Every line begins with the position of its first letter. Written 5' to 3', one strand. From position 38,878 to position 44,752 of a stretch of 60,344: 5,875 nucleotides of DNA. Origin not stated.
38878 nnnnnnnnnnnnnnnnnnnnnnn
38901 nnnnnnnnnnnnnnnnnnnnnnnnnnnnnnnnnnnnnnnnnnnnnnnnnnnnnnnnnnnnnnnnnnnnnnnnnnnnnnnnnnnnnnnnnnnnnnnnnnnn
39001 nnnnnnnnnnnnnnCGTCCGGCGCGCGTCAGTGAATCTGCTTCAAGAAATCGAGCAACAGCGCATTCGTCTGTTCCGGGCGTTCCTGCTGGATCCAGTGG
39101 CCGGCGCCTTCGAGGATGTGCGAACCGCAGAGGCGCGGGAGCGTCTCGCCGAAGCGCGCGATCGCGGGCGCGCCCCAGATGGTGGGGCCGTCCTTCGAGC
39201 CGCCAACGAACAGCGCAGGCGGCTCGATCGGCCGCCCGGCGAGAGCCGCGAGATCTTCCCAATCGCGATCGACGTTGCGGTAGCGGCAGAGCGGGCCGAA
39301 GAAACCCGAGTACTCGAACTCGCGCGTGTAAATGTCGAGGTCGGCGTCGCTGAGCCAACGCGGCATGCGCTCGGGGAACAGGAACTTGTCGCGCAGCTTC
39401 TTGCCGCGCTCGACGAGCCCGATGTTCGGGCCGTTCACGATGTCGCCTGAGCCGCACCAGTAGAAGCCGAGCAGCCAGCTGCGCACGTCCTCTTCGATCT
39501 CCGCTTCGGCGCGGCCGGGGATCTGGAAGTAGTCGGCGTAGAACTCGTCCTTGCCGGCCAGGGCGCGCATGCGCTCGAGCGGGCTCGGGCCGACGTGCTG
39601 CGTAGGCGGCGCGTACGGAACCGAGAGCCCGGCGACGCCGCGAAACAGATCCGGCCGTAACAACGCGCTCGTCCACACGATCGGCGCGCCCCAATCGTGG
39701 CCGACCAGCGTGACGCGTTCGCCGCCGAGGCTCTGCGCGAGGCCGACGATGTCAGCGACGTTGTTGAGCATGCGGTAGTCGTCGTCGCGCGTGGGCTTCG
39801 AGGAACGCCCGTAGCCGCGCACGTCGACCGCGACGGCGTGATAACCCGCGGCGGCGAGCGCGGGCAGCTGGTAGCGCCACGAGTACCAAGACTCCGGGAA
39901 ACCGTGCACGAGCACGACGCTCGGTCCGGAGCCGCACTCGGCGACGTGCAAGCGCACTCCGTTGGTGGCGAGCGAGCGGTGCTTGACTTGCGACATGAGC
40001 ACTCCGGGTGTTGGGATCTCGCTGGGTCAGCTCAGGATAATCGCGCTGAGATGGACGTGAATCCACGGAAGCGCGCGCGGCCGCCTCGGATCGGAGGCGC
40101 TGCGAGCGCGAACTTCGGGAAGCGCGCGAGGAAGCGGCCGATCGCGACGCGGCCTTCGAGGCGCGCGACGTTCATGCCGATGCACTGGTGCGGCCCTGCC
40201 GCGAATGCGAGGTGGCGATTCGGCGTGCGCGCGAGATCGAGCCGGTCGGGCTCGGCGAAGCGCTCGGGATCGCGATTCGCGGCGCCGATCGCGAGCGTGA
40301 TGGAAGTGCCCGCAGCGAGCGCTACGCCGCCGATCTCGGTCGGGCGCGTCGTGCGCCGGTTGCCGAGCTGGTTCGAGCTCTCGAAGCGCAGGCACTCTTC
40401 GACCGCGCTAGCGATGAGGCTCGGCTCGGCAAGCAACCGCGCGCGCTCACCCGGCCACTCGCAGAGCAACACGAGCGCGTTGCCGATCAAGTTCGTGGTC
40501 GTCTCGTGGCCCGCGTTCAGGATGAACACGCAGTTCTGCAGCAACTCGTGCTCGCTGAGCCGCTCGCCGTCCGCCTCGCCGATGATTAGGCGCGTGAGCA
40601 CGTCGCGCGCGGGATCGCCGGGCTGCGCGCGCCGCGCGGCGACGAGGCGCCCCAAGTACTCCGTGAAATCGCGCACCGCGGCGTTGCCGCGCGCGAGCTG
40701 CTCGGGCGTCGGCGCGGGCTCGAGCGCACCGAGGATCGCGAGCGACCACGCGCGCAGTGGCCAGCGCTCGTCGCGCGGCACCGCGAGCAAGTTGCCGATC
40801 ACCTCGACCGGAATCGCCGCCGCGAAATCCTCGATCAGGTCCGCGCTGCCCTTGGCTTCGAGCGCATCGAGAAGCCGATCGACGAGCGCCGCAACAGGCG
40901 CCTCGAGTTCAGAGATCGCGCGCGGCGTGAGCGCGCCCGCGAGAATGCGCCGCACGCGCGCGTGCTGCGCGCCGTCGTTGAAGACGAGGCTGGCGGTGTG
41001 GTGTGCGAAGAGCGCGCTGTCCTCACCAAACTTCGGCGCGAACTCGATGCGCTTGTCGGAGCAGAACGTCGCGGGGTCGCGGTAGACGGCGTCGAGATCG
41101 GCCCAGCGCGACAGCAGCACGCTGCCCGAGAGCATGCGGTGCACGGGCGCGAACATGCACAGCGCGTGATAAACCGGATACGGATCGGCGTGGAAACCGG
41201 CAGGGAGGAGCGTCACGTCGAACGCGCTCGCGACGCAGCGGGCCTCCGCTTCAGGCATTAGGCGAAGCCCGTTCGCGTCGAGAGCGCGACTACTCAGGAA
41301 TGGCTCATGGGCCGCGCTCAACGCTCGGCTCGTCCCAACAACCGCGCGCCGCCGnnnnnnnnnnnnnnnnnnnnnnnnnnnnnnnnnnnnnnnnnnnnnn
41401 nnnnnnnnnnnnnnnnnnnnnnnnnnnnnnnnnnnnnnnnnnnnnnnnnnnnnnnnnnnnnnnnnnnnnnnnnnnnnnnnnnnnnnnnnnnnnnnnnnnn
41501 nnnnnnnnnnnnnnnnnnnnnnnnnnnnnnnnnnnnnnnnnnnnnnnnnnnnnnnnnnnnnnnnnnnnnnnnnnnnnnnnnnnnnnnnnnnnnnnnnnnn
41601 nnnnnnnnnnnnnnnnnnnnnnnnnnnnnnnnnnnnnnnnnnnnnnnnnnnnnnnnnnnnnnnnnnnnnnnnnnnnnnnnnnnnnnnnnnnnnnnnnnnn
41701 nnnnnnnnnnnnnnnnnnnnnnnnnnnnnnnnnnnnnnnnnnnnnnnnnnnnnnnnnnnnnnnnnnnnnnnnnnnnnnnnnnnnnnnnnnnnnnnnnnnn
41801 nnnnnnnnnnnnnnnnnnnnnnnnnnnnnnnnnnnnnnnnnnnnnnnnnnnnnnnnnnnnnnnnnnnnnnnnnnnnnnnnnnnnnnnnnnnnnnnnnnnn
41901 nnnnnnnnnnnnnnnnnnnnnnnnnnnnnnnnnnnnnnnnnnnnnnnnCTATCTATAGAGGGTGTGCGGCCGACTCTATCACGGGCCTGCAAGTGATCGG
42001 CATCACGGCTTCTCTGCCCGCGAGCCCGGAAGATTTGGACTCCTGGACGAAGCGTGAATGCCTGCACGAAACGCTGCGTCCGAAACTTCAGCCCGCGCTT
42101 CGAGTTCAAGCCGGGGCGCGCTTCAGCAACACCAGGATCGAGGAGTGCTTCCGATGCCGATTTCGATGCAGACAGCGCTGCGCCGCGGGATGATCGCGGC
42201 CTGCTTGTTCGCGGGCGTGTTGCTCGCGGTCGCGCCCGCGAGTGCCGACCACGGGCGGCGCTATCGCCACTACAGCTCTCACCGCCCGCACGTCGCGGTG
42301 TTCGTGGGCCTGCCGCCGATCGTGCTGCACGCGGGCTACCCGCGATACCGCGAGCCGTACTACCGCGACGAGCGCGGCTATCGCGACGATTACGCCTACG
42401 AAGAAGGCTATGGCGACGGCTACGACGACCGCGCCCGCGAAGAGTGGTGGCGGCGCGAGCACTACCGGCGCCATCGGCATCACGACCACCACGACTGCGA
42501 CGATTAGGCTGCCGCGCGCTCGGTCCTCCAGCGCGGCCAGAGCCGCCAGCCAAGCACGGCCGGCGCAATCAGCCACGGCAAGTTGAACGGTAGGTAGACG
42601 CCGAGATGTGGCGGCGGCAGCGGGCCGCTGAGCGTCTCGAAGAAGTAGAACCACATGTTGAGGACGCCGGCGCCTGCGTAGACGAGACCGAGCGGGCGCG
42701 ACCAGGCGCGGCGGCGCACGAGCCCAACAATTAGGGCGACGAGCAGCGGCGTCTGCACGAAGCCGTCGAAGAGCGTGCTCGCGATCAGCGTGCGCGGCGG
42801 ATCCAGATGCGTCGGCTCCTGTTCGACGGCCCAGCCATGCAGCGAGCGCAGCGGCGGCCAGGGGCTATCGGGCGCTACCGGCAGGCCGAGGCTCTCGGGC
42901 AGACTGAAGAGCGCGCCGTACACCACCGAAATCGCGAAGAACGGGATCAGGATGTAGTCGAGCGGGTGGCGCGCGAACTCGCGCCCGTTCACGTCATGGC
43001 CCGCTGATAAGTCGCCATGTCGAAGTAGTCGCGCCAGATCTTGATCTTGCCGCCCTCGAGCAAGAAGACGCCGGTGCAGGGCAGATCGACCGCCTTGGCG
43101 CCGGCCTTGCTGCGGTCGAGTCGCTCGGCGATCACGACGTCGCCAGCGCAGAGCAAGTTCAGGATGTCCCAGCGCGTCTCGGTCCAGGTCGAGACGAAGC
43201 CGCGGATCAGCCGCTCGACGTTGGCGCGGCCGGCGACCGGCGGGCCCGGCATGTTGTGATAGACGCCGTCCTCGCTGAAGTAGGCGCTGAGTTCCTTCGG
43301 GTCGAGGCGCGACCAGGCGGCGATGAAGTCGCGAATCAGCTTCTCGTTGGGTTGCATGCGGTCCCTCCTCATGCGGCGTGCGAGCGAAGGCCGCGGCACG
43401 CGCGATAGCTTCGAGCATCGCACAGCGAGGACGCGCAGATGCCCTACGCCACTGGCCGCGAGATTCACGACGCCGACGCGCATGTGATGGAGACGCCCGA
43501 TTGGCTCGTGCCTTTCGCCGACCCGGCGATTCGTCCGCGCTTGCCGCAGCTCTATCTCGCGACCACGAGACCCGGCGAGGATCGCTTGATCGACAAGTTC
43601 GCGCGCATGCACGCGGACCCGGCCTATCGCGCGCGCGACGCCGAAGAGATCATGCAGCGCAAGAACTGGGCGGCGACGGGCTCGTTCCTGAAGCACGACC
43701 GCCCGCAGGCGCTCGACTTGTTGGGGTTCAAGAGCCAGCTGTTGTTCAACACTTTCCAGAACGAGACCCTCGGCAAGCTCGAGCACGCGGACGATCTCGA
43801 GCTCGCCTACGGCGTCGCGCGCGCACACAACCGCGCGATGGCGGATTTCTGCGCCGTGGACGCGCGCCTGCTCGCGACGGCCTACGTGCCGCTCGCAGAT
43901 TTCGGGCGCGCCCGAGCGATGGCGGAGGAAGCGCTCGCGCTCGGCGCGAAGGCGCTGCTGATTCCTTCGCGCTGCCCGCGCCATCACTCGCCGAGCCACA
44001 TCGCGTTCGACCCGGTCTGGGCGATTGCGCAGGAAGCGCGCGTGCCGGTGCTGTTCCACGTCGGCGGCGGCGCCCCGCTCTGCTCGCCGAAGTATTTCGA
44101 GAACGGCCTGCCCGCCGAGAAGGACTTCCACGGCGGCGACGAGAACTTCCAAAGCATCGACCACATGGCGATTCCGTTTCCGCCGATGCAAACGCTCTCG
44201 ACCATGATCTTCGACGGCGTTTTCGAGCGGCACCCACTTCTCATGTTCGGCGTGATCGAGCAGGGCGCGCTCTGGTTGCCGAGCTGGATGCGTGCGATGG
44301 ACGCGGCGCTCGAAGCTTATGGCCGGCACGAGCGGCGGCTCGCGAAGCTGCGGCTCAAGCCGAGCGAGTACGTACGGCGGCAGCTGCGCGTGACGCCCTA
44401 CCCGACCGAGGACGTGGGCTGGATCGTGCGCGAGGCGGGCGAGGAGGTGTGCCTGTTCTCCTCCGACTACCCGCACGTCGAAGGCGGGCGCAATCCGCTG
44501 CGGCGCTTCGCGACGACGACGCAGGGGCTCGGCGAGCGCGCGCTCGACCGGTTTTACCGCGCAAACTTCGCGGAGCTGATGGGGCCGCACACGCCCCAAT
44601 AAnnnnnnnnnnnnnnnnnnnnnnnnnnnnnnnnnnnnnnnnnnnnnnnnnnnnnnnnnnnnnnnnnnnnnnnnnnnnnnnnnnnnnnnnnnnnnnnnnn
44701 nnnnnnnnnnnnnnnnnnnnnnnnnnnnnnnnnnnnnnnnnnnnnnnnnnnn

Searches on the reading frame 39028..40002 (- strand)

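Call 9: search_protein_families(library=pfam, proteins=[window:39028-40002:-], max_evalue=0.001)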
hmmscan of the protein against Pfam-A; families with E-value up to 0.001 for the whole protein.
window:39028-40002:- (324 aa): 3 families
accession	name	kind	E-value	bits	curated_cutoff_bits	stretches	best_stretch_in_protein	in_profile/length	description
PF00561.26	Abhydrolase_1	-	1.1e-28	101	25.8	1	27-149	1-128/245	alpha/beta hydrolase fold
PF12697.13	Abhydrolase_6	-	1.5e-22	81.8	26.3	1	29-314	1-216/217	Alpha/beta hydrolase family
PF12146.15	Hydrolase_4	-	2.8e-10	40.3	27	1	28-135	6-116/239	Serine aminopeptidase, S33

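Call 62: search_protein_families(library=ncbifam, proteins=[window:39028-40002:-], max_evalue=1e-30)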
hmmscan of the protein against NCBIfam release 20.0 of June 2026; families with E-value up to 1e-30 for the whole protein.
window:39028-40002:- (324 aa): 0 families

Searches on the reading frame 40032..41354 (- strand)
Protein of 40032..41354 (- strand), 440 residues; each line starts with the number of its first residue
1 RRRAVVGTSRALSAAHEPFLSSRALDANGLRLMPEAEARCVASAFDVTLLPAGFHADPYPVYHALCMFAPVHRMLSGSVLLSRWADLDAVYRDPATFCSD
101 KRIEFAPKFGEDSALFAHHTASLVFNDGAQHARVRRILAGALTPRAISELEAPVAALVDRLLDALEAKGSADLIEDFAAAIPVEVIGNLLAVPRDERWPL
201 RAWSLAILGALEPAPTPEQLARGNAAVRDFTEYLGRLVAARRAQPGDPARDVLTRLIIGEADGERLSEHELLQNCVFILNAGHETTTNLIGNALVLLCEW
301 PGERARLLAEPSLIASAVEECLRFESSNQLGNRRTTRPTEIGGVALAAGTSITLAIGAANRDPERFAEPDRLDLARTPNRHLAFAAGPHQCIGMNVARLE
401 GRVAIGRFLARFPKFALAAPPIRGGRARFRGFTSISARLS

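Call 36: search_protein_families(library=pfam, proteins=[window:40032-41354:-], max_evalue=0.00001)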
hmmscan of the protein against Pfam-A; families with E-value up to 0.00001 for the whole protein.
window:40032-41354:- (440 aa): 1 family
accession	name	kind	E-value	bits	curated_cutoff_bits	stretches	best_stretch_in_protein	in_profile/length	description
PF00067.27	p450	-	2.6e-29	102.7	22.8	1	222-412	208-432/462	Cytochrome P450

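Call 38: search_solved_structures(query=window:40032-41354:-, max_evalue=1e-20)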
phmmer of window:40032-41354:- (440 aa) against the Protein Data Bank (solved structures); distinct sequences matched with E-value up to 1e-20: 375 (the best 60 are shown).
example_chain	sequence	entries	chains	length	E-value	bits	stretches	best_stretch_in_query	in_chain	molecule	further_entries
8yhn_A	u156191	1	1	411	9.8e-69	235.8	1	42-437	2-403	Cytochrome P450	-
5gnl_A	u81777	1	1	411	2e-63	218.4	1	51-419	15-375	Vitamin D(3) 25-hydroxylase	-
3a4g_A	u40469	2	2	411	2.6e-63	218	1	51-419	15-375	Vitamin D hydroxylase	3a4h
7wex_A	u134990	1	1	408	3e-63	217.8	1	53-434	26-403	Cytochrome P450 hydroxylase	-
5gnm_A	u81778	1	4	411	3.1e-63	217.7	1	51-419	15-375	Vitamin D(3) 25-hydroxylase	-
3a4z_A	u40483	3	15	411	5.2e-63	217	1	51-419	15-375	Vitamin D hydroxylase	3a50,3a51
3vrm_A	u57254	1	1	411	1.5e-62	215.4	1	51-419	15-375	Vitamin D(3) 25-hydroxylase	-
3ejb_B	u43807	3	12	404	2.1e-61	211.7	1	53-418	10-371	Biotin biosynthesis cytochrome P450-like enzyme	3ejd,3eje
8vxi_A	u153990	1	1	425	2.1e-60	208.4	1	80-424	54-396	CYP125MRCA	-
8vxg_A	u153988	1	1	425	2.5e-59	204.9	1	80-424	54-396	CYP125MRCA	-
8w6z_A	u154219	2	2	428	6.2e-58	200.3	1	48-439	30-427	Cytochrome P450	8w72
7xbm_A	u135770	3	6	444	1.8e-57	198.8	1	43-421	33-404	Cytochrome P450 monooxygenase PikC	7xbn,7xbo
8gue_A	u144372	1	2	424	2.5e-57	198.3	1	44-421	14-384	Cytochrome P450 monooxygenase PikC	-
2vz7_A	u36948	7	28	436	2.6e-57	198.2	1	43-421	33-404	CYTOCHROME P450 MONOOXYGENASE | CYTOCHROME P450 HYDROXYLASE PIKC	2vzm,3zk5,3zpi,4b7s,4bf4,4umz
2whw_A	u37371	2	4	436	2.9e-57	198.1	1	43-421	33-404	CYTOCHROME P450 MONOOXYGENASE | CYTOCHROME P450 HYDROXYLASE PIKC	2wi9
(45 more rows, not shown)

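Call 62: search_protein_families(library=ncbifam, proteins=[window:40032-41354:-], max_evalue=1e-30)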
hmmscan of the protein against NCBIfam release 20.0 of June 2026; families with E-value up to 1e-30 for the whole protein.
window:40032-41354:- (440 aa): 5 families
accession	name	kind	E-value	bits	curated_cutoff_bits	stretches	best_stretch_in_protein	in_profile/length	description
NF045816.1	PentlenlactSyn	equivalog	4.2e-45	154.1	700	1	79-420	39-374/396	pentalenolactone synthase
TIGR04515.1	P450_rel_GT_act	subfamily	7.5e-42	144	343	1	53-427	28-374/386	P450-derived glycosyltransferase activator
TIGR04538.1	P450_cycloAA_1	subfamily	2.2e-37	128.8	500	1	52-409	5-363/395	cytochrome P450, cyclodipeptide synthase-associated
NF041177.1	Cyp119_Thmprot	equivalog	7.2e-37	127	680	1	124-412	69-340/368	cytochrome P450 Cyp119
TIGR04458.1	CYP450_TxtE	equivalog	1.2e-34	119.7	500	1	54-439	9-402/403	4-nitrotryptophan synthase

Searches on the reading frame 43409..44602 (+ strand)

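Call 36: search_protein_families(library=pfam, proteins=[window:43409-44602:+], max_evalue=0.00001)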
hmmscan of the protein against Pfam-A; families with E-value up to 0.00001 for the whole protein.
window:43409-44602:+ (397 aa): 1 family
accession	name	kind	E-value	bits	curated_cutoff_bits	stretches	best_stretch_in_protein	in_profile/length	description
PF04909.20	Amidohydro_2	-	9.3e-17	62.1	26.4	1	106-386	32-282/289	Amidohydrolase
